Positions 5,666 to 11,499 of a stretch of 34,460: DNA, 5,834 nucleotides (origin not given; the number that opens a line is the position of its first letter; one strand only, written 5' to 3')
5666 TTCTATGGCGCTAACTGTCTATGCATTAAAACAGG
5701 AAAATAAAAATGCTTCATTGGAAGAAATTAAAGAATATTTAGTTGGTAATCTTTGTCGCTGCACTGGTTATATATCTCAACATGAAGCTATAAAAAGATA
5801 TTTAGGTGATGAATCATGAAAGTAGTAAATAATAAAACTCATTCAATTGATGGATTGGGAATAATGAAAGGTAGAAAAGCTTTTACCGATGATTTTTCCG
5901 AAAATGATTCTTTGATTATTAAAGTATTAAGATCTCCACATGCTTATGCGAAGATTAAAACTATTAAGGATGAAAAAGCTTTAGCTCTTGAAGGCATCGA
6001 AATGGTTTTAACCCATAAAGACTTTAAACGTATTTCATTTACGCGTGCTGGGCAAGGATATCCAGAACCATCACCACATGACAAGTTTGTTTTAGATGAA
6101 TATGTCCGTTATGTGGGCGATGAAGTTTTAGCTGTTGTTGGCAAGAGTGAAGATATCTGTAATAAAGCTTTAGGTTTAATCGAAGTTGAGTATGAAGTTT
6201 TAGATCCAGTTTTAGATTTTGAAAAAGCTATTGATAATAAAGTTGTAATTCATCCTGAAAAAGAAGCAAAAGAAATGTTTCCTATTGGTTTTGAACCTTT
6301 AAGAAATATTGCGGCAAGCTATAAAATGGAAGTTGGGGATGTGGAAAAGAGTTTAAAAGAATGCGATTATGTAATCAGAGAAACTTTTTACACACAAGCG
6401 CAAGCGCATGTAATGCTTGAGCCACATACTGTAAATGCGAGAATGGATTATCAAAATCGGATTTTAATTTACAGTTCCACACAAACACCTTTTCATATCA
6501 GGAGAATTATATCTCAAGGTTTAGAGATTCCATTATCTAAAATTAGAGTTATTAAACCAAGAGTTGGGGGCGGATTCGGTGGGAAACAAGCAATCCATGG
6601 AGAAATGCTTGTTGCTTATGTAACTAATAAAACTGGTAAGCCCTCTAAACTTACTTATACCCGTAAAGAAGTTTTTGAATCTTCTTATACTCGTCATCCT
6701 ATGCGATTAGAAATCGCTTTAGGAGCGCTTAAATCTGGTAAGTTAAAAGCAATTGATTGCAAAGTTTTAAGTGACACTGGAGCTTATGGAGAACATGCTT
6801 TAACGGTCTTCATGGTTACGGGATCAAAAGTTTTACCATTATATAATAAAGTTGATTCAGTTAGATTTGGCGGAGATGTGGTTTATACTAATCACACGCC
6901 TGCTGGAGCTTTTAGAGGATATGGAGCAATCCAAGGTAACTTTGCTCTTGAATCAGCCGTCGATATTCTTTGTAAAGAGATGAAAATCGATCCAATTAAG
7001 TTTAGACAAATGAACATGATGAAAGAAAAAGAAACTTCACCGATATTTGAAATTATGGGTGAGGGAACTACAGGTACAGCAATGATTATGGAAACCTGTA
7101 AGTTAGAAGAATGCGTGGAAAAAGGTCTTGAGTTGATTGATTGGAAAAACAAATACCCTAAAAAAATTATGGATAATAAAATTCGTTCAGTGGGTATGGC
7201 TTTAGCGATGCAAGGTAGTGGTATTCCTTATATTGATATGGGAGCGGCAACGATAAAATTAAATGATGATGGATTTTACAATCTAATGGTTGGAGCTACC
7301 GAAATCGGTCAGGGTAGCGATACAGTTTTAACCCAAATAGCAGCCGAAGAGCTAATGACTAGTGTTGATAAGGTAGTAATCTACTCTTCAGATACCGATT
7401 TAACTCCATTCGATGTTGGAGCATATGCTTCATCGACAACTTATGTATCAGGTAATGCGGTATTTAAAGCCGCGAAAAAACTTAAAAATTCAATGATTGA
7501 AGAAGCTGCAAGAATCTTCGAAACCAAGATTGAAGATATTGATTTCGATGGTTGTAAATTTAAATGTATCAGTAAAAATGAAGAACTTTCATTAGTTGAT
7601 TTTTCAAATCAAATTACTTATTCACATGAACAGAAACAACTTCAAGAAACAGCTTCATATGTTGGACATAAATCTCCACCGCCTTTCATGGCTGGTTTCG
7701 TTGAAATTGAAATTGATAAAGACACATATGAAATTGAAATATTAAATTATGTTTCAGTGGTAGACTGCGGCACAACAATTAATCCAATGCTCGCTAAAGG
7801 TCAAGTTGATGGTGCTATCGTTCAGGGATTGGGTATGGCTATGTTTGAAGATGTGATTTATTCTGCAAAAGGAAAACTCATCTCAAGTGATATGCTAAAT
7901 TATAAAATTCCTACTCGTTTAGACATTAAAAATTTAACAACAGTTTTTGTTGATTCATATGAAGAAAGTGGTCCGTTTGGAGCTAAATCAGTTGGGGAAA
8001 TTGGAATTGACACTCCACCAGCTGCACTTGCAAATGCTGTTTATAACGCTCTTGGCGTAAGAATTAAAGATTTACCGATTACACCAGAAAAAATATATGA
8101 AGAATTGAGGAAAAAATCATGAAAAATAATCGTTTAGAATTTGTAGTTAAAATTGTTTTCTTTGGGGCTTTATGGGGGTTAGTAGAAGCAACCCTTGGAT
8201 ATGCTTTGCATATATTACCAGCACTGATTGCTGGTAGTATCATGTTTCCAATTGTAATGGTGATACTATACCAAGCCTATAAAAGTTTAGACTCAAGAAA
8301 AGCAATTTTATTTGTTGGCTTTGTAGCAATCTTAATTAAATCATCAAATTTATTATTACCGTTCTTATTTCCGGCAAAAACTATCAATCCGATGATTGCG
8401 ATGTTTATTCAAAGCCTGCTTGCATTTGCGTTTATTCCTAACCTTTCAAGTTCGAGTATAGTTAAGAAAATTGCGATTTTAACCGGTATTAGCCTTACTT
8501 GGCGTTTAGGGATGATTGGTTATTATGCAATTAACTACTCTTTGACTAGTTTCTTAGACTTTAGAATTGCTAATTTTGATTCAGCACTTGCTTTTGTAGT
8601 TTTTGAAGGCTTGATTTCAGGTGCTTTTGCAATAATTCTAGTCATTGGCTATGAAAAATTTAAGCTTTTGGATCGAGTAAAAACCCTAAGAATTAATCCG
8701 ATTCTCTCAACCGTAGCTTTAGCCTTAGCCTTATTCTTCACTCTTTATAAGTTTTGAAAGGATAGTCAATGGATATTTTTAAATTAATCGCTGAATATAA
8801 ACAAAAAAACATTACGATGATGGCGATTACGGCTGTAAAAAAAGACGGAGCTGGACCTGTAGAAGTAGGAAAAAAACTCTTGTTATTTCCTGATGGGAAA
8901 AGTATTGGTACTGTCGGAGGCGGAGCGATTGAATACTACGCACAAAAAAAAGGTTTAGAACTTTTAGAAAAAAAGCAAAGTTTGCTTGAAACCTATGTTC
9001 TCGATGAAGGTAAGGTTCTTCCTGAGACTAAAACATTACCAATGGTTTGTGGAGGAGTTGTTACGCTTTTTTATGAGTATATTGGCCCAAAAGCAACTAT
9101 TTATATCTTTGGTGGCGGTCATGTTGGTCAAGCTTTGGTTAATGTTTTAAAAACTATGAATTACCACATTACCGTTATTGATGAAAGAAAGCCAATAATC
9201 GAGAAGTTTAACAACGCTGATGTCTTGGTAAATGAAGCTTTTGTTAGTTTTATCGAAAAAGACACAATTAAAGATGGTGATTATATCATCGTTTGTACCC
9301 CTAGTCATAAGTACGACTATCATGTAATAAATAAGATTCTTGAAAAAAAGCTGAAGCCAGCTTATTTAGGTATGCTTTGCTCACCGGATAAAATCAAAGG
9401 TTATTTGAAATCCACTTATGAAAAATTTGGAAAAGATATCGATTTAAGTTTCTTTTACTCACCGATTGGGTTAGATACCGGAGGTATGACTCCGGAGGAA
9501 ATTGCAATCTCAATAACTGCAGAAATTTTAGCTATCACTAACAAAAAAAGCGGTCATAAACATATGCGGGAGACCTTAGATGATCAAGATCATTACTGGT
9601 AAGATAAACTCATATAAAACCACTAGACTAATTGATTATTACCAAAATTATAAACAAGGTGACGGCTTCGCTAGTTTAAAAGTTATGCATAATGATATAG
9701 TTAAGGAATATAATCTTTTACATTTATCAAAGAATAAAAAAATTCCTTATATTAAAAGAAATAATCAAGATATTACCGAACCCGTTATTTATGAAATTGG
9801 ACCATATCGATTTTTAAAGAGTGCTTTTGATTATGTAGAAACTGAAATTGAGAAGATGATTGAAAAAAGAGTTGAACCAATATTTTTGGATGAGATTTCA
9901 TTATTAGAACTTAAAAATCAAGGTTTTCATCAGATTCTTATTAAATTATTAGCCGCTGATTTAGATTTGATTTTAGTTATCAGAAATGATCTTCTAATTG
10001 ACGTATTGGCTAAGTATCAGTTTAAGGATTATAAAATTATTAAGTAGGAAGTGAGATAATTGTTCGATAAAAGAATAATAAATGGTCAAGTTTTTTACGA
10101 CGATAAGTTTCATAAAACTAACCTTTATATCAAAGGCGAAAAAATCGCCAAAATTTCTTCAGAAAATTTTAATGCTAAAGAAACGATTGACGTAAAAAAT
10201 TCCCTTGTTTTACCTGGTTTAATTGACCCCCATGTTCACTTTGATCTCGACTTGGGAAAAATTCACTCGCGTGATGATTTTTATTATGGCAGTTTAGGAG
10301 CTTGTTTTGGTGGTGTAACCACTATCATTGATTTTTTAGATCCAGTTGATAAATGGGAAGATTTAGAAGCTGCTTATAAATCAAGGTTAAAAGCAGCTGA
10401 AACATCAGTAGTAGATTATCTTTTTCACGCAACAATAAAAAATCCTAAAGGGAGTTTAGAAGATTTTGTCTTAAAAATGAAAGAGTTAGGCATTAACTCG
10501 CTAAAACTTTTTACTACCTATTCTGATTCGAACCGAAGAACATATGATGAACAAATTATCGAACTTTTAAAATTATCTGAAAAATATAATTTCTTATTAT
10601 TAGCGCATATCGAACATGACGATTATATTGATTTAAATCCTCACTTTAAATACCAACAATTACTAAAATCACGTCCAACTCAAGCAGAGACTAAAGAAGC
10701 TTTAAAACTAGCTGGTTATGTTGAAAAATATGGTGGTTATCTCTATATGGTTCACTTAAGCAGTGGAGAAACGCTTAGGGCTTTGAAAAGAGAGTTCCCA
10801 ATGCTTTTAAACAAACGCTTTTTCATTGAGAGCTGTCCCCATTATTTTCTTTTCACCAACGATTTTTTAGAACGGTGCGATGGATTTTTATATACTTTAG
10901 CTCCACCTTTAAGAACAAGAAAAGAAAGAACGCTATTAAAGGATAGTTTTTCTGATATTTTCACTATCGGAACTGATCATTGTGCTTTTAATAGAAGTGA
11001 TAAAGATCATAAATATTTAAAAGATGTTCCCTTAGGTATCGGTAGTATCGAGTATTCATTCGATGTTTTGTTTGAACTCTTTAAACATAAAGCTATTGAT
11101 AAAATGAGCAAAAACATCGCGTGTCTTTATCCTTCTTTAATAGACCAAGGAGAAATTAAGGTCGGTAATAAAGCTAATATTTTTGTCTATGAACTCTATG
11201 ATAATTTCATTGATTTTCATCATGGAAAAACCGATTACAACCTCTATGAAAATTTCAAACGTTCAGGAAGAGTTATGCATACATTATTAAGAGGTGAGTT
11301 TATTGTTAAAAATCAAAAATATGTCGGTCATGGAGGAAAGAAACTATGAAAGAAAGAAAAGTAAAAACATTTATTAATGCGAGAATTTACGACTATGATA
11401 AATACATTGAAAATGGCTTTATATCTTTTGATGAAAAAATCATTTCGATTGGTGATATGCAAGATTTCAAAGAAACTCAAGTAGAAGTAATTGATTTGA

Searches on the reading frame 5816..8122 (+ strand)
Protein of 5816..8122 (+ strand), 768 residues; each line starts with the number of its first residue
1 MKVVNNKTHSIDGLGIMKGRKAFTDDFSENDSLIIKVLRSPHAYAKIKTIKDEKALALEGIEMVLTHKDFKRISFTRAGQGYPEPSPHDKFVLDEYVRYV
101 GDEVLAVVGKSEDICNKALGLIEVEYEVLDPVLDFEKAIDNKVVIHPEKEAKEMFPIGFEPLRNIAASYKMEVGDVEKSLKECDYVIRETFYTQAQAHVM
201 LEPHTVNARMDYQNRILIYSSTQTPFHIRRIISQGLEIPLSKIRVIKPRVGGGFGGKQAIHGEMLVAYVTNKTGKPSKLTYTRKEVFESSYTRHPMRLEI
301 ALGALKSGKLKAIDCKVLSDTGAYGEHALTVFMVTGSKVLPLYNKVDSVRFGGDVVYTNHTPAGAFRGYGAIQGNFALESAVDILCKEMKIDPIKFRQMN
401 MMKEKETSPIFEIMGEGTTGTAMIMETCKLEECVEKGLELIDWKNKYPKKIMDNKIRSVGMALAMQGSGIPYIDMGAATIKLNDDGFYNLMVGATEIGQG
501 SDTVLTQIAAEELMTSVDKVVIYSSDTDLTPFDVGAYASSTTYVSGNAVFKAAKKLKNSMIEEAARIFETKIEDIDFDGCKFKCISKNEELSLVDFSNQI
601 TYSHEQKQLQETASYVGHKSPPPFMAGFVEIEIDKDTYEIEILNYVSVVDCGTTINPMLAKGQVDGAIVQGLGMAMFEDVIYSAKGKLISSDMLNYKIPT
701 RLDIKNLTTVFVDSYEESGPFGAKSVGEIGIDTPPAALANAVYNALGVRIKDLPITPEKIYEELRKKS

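Call 5: search_protein_families(library=ncbifam, max_evalue=1e-10, proteins=[window:5816-8122:+])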
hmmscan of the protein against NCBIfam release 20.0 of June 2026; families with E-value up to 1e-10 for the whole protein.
window:5816-8122:+ (768 aa): 13 families
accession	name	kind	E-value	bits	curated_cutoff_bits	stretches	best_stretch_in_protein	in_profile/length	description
NF043082.1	XdhA_XDHase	equivalog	3.9e-194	646.9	780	1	7-767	4-755/758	xanthine dehydrogenase subunit XdhA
NF007426.0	PRK09970.1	equivalog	1.7e-183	611.7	916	1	3-766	5-757/761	xanthine dehydrogenase molybdenum-binding subunit XdhA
TIGR03313.1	Se_sel_red_Mo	hypoth_equivalog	2.1e-169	565.2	1101.9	2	155-766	343-951/951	molybdopterin-dependent oxidoreductase Mo/Fe-S-binding subunit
TIGR03194.1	4hydrxCoA_A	equivalog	1.5e-150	503.1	994.55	1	10-764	3-746/746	4-hydroxybenzoyl-CoA reductase subunit alpha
NF041018.1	glyceraldDH_alpha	equivalog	1e-123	414.3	790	1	15-761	14-741/741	glyceraldehyde dehydrogenase subunit alpha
NF040766.1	CODH_aero_grp5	exception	8.2e-115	384.7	950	1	12-762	13-783/785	aerobic carbon-monoxide dehydrogenase large subunit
TIGR03196.1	pucD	equivalog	7.2e-101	338.8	783.65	1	8-760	7-754/763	xanthine dehydrogenase subunit D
NF045668.1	pterin_aldehy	equivalog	4.7e-94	316.2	1100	1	30-764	204-904/905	molybdopterin-dependent aldehyde oxidoreductase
TIGR02416.1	CO_dehy_Mo_lg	equivalog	3.2e-86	290.2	991.15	1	17-762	6-769/770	aerobic carbon-monoxide dehydrogenase large subunit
NF041671.1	peri_hyde_PaoC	equivalog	6.3e-85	286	1180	1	1-766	15-733/735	aldehyde oxidoreductase molybdenum-binding subunit PaoC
TIGR03311.1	Se_dep_XDH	equivalog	7e-85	285.7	830.45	1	9-574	167-692/848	selenium-dependent xanthine dehydrogenase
TIGR02965.1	xanthine_xdhB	equivalog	9.7e-76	255.5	849.5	1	18-747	15-726/758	xanthine dehydrogenase molybdopterin binding subunit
TIGR02969.1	mam_aldehyde_ox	subfamily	2.3e-49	167.8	1912.3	1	13-732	585-1266/1330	aldehyde oxidase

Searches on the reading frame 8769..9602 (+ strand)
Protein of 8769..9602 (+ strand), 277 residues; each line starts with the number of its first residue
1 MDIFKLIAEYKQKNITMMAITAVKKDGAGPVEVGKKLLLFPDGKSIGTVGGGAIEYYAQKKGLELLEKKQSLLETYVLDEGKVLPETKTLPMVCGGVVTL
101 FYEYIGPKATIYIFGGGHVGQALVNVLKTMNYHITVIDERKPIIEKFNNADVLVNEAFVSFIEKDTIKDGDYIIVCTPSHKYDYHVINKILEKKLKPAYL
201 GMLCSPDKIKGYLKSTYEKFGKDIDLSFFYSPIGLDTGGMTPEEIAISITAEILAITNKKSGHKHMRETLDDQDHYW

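Call 5: search_protein_families(library=ncbifam, max_evalue=1e-10, proteins=[window:8769-9602:+])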
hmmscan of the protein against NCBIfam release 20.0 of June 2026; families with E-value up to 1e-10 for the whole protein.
window:8769-9602:+ (277 aa): 2 families
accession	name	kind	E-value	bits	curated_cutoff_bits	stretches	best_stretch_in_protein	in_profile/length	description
NF045664.1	XdhC_rel_AOR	equivalog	1.7e-49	169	350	2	100-255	186-342/346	XdhC family aldehyde oxidoreductase maturation factor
TIGR02964.1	xanthine_xdhC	equivalog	4.8e-32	111.5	161.6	1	20-254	3-246/246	xanthine dehydrogenase accessory protein XdhC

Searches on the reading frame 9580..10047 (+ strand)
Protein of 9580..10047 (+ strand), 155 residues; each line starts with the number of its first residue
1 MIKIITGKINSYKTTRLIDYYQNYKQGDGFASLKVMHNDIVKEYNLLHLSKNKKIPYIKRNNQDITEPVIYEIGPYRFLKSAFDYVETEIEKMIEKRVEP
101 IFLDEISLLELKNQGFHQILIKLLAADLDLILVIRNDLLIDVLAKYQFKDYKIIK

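Call 5: search_protein_families(library=ncbifam, max_evalue=1e-10, proteins=[window:9580-10047:+])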
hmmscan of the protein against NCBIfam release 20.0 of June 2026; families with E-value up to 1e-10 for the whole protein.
window:9580-10047:+ (155 aa): 0 families

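Call 65: search_protein_families(library=pfam, max_evalue=1, proteins=[window:9580-10044:+])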
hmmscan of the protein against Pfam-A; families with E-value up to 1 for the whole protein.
window:9580-10044:+ (155 aa): 2 families
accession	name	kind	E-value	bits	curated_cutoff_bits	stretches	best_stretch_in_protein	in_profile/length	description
PF03266.21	NTPase_1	-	3.1e-07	30.8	23.9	1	4-147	3-145/168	NTPase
PF15601.11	Imm70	-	0.02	15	26.7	1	68-129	5-66/131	Immunity protein 70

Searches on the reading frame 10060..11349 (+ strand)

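Call 5: search_protein_families(library=ncbifam, max_evalue=1e-10, proteins=[window:10060-11349:+])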
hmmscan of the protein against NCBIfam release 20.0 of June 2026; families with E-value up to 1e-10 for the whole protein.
window:10060-11349:+ (429 aa): 23 families
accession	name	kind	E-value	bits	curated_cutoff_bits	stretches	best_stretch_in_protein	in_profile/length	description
TIGR02033.1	D-hydantoinase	equivalog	3.1e-62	211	393.25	1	6-426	3-447/454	dihydropyrimidinase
NF009941.0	PRK13404.1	subfamily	6.5e-46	157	647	1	2-426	4-454/478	dihydropyrimidinase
TIGR00857.1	pyrC_multi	subfamily_domain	3.7e-42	144.7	279.05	1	16-418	2-411/412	dihydroorotase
TIGR03178.1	allantoinase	equivalog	7.3e-42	143.7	357.85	1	6-423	4-432/441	allantoinase AllB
NF004839.0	PRK06189.1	equivalog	1.2e-38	132.9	631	1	1-420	2-435/451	allantoinase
NF058539.1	ergo_uti2_ErtD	equivalog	2.4e-36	125.6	650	1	4-422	3-436/449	hydantoin-5-propionate amidohydrolase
NF003271.0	PRK04250.1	equivalog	1.5e-35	122.6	405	1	6-425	5-397/407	dihydroorotase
NF002668.0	PRK02382.1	equivalog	4.7e-33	114.6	452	1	9-421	11-416/436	dihydroorotase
NF006688.0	PRK09236.1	equivalog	1.7e-32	112.8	535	1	6-422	6-432/444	dihydroorotase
NF006837.0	PRK09357.1-2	equivalog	8e-29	100.4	575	1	6-419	5-425/428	dihydroorotase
NF058538.1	ergo_util_ErtD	equivalog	1.9e-27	96.2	600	1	5-426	3-439/446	hydantoin-5-propionate amidohydrolase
NF005751.0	PRK07575.1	equivalog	1.4e-26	93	529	1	10-415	11-419/440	dihydroorotase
NF002284.0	PRK01211.1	subfamily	2.9e-25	89.1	462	1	5-423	1-396/409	dihydroorotase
NF006839.0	PRK09357.1-4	equivalog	4.9e-24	84.7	576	1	18-416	18-420/422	dihydroorotase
NF006559.0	PRK09060.1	equivalog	5.3e-24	84.3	482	1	2-423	5-429/444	dihydroorotase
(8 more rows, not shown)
